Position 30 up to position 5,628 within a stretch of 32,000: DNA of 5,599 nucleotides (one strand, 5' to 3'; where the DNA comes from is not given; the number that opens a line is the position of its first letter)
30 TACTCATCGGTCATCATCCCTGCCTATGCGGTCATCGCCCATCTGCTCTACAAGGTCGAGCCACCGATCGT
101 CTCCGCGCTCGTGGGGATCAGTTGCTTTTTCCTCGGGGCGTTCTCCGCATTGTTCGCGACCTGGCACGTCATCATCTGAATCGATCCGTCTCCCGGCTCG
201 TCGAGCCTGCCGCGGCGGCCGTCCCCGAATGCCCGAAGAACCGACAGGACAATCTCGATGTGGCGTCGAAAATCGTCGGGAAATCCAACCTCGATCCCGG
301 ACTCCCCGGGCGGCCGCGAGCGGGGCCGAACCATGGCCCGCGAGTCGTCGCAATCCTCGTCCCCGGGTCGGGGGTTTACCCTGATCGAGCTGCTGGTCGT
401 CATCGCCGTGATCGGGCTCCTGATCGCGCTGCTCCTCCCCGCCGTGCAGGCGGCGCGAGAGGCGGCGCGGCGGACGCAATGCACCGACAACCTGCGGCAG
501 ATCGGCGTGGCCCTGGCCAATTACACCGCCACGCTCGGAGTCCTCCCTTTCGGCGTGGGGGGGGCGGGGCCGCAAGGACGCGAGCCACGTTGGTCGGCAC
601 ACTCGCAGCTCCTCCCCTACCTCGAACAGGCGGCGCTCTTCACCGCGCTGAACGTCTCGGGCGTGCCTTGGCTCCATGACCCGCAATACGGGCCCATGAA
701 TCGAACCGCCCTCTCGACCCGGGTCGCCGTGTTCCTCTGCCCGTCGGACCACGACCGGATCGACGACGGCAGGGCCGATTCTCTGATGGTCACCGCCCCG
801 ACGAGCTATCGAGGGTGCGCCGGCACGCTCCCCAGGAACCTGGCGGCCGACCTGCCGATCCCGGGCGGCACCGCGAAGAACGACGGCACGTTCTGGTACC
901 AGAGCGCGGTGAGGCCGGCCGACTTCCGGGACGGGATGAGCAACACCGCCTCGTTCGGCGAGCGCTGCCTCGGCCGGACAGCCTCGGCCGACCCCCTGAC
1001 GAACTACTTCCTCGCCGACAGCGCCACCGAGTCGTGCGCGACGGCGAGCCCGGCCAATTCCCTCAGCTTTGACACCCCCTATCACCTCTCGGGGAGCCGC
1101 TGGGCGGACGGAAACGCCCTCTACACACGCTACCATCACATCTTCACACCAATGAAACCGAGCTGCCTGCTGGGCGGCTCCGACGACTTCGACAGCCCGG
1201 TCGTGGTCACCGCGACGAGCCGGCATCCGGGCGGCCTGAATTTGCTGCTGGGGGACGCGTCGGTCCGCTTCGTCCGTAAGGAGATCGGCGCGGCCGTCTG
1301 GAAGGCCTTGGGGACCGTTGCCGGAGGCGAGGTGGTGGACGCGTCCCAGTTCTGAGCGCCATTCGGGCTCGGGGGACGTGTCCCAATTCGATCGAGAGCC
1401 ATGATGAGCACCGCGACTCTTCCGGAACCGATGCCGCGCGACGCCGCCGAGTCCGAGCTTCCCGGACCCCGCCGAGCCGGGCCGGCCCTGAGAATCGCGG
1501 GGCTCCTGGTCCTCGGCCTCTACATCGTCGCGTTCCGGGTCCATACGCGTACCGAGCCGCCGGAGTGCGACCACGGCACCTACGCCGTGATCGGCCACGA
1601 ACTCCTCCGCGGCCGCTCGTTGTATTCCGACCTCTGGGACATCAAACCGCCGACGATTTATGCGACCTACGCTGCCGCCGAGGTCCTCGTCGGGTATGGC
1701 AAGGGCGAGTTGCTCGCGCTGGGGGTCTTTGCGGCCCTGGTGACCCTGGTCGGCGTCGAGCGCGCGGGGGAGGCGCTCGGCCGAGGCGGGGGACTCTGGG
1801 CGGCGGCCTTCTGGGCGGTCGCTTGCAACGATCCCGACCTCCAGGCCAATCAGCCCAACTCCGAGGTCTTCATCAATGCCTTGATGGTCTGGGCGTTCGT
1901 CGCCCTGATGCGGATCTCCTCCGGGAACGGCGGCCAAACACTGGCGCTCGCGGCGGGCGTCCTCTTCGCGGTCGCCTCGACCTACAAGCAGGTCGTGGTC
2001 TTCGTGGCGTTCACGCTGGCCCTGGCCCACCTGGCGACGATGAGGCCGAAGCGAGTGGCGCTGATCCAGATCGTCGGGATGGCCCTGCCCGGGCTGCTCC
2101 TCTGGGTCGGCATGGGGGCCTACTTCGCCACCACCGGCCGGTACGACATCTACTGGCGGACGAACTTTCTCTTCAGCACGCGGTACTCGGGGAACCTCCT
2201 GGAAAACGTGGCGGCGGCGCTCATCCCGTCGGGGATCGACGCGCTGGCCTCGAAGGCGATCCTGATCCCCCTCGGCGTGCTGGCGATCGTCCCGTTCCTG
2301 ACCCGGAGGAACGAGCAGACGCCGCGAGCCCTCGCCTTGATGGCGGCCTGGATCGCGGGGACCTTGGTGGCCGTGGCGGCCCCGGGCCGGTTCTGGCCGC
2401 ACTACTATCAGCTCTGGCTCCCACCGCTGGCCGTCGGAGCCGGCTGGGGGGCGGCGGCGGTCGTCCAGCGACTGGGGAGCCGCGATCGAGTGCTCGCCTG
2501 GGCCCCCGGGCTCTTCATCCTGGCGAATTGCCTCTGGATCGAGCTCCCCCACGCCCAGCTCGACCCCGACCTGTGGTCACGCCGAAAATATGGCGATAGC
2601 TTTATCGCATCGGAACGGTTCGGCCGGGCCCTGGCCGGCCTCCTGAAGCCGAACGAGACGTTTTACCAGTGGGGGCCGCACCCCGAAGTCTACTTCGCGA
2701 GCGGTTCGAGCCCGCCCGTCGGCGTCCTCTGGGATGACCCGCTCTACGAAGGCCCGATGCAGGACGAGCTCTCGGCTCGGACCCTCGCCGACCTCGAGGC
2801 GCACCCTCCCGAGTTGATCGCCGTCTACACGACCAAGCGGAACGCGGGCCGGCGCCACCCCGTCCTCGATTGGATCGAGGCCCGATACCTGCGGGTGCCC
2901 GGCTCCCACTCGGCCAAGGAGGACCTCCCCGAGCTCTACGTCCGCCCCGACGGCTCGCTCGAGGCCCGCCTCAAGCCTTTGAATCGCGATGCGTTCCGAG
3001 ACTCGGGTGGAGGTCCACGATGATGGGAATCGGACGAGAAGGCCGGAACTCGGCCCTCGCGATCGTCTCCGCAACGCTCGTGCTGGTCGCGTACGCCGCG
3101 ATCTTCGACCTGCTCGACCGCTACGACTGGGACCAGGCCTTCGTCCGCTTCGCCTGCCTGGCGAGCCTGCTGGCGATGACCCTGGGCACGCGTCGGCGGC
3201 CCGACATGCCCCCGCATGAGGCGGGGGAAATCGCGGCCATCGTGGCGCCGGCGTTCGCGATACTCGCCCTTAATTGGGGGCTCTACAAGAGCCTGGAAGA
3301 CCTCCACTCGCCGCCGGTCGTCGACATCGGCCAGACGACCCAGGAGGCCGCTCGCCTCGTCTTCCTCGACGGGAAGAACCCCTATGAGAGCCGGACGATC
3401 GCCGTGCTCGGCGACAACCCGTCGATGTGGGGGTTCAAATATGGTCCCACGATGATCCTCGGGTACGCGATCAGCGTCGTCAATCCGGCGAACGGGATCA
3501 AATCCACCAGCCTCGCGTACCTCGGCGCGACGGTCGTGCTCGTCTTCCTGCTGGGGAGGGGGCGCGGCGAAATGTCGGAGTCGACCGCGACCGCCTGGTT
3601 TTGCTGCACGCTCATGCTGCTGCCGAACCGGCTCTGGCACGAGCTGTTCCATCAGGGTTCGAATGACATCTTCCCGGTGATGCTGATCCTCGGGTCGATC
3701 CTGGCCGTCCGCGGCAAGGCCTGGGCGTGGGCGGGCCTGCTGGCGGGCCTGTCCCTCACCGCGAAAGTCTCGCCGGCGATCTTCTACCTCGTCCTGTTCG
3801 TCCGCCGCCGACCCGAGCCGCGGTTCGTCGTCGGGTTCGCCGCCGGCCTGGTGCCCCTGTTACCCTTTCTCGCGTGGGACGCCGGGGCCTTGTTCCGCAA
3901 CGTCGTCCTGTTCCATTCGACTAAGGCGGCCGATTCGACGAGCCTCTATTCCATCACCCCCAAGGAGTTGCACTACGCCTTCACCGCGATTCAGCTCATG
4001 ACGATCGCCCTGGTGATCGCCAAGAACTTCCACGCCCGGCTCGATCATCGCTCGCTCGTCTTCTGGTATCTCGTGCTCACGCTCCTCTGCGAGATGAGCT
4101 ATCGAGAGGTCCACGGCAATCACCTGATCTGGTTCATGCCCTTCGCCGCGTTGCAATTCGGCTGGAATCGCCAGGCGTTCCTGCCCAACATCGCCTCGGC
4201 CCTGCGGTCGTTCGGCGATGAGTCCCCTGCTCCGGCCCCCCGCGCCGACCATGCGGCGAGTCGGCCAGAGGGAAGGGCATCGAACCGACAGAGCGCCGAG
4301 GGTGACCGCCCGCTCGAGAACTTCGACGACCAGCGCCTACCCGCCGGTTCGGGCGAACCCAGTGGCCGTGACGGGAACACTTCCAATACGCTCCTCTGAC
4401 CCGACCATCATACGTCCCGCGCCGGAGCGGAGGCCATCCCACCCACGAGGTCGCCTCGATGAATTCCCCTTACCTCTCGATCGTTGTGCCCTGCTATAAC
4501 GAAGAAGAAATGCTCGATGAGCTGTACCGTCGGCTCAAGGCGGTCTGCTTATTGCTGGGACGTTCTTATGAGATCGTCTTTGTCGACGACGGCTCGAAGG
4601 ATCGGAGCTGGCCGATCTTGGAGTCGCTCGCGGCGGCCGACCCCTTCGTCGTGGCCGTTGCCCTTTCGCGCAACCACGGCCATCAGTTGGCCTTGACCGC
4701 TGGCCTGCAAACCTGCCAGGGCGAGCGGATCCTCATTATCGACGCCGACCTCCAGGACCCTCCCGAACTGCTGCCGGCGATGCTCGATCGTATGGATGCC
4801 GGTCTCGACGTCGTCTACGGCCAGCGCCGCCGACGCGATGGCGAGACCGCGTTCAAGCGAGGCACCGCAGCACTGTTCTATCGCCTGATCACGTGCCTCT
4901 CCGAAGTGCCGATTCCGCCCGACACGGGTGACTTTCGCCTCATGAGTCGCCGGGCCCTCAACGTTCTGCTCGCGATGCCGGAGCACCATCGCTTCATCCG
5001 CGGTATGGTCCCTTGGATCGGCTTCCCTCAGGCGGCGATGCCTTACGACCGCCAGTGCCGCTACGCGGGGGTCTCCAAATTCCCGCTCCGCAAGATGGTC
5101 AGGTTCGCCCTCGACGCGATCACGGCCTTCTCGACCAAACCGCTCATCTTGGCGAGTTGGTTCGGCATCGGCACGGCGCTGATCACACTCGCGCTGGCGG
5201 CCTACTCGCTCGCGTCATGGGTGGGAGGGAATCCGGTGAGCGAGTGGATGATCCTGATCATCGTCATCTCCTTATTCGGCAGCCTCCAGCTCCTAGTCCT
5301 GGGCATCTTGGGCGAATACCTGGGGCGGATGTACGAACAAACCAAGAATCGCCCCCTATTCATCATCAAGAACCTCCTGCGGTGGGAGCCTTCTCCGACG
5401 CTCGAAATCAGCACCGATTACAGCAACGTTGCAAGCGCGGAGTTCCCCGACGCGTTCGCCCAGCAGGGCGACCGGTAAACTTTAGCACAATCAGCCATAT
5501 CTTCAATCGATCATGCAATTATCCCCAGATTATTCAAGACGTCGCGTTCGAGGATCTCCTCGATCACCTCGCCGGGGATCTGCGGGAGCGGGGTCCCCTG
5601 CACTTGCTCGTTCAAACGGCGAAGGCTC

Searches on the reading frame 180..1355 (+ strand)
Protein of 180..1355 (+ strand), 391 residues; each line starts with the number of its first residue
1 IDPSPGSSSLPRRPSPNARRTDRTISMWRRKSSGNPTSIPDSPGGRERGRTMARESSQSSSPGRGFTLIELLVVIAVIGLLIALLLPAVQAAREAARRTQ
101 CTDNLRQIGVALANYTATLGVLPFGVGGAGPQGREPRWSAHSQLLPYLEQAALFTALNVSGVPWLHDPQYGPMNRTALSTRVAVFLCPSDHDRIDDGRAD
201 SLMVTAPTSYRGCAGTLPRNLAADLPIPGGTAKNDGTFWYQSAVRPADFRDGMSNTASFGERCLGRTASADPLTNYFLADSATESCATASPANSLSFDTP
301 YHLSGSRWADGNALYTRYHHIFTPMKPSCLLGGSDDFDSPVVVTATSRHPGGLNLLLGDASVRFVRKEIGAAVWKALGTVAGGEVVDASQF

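Call 8: search_protein_families(library=pfam, proteins=[window:180-1355:+], max_evalue=0.001)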
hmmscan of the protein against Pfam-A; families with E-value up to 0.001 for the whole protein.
window:180-1355:+ (391 aa): 2 families
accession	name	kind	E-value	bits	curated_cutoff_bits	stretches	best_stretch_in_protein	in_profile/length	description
PF07596.16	SBP_bac_10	-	1.2e-42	147.3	23.3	1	90-369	1-265/268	Protein of unknown function (DUF1559)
PF07963.17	N_methyl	-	1.2e-06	28.3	21.2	1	64-86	5-27/27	Prokaryotic N-terminal methylation motif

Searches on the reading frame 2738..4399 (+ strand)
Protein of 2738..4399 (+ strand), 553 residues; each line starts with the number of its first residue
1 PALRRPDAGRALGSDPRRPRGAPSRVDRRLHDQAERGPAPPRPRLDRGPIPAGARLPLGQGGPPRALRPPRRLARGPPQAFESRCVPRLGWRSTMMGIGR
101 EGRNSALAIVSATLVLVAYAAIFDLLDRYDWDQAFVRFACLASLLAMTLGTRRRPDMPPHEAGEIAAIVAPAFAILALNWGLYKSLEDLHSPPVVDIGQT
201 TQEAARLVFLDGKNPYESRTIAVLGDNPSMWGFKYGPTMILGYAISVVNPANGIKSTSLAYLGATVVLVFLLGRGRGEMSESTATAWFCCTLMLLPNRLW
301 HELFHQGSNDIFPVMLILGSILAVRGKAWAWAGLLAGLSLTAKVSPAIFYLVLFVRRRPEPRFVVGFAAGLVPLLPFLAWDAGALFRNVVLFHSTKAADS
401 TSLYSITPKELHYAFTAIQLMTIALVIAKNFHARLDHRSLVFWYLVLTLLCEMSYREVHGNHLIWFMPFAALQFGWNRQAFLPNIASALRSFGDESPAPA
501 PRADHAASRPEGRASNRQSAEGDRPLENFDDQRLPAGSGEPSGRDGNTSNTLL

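Call 8: search_protein_families(library=pfam, proteins=[window:2738-4399:+], max_evalue=0.001)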
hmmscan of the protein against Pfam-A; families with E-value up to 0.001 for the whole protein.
window:2738-4399:+ (553 aa): 1 family
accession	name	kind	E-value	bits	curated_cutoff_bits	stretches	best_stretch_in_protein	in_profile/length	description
PF09594.16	GT87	-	5.4e-08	33.3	25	1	258-402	31-174/237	Glycosyltransferase family 87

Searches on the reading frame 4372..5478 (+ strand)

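Call 8: search_protein_families(library=pfam, proteins=[window:4372-5478:+], max_evalue=0.001)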
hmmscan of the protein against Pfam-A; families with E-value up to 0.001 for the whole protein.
window:4372-5478:+ (368 aa): 2 families
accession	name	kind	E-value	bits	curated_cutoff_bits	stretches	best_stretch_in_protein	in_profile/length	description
PF00535.33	Glycos_transf_2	-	2e-34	119.4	23.3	1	36-197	1-165/168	Glycosyl transferase family 2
PF13641.12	Glyco_tranf_2_3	-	1.4e-05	25.6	27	1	34-162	2-133/230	Glycosyltransferase like family 2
